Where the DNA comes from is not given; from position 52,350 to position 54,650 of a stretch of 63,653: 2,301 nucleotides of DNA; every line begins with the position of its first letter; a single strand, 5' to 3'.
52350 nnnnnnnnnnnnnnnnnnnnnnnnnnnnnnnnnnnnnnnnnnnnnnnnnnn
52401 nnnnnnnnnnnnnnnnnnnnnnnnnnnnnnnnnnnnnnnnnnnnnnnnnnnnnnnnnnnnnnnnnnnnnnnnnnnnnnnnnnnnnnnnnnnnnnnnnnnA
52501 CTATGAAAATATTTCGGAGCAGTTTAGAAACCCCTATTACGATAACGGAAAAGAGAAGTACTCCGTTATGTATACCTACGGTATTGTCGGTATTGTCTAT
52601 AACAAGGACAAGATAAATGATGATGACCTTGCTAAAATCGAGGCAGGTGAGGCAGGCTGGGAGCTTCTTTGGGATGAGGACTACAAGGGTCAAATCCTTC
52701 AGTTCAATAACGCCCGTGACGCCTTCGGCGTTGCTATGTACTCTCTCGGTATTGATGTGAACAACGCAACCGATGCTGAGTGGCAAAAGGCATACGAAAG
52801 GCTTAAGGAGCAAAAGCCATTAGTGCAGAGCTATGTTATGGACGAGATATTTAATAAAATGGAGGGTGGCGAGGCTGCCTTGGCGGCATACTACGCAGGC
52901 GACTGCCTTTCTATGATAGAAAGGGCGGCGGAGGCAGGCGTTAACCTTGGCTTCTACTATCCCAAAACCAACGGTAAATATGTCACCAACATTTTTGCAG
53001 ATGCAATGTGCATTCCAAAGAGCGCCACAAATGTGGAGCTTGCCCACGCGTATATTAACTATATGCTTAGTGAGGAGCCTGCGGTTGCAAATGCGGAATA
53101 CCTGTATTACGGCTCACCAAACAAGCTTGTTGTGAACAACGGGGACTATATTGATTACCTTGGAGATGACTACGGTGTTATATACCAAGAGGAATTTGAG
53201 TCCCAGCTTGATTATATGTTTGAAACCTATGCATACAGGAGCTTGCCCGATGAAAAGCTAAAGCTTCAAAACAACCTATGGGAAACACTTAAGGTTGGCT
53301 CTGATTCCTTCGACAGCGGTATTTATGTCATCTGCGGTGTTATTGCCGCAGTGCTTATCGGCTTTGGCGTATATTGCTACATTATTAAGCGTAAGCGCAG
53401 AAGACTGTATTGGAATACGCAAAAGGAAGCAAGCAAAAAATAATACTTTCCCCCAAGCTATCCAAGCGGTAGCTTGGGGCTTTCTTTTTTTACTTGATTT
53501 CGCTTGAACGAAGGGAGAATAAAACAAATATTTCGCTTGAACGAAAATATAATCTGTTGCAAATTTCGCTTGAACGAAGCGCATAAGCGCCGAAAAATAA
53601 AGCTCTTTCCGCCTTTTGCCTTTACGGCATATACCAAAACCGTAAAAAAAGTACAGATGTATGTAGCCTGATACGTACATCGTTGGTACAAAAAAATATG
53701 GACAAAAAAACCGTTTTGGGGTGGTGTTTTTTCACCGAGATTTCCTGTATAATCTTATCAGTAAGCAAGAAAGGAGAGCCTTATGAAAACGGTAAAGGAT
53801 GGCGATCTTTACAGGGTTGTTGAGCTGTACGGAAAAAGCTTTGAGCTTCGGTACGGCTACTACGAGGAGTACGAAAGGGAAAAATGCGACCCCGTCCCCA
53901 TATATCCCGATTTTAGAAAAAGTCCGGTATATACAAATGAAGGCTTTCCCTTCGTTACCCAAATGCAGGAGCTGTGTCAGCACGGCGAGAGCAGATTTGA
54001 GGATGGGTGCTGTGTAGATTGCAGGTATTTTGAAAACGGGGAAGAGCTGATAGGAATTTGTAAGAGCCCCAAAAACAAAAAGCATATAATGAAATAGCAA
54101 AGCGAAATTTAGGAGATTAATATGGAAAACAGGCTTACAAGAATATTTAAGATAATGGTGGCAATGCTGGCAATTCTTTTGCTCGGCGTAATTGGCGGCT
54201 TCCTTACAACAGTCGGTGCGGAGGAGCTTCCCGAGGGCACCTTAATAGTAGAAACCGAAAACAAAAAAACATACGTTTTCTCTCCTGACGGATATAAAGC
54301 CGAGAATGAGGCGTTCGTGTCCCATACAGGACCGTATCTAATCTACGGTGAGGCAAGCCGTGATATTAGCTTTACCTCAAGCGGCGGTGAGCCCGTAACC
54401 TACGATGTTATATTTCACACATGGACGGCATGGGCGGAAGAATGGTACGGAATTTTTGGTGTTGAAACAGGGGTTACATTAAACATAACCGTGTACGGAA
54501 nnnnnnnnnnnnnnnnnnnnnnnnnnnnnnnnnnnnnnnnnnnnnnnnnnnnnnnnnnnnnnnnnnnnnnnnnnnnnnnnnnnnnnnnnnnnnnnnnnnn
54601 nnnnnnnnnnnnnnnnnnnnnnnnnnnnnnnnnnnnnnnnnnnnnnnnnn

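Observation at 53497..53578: Three perfect 16-bp repeats phased at exactly 33 bp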

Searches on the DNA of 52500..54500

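Call 8: search_rna_families(source=window, start=52500, end=54500, threshold=evalue, max_evalue=1)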
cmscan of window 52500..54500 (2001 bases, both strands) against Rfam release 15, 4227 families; matches with E-value up to 1: 1.
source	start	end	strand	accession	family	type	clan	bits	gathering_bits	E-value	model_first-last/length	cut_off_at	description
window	53832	53898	-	RF02126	GHRLOS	Gene; lncRNA;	-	17.1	48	0.28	1-70/70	no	Ghrelin opposite strand RNA conserved region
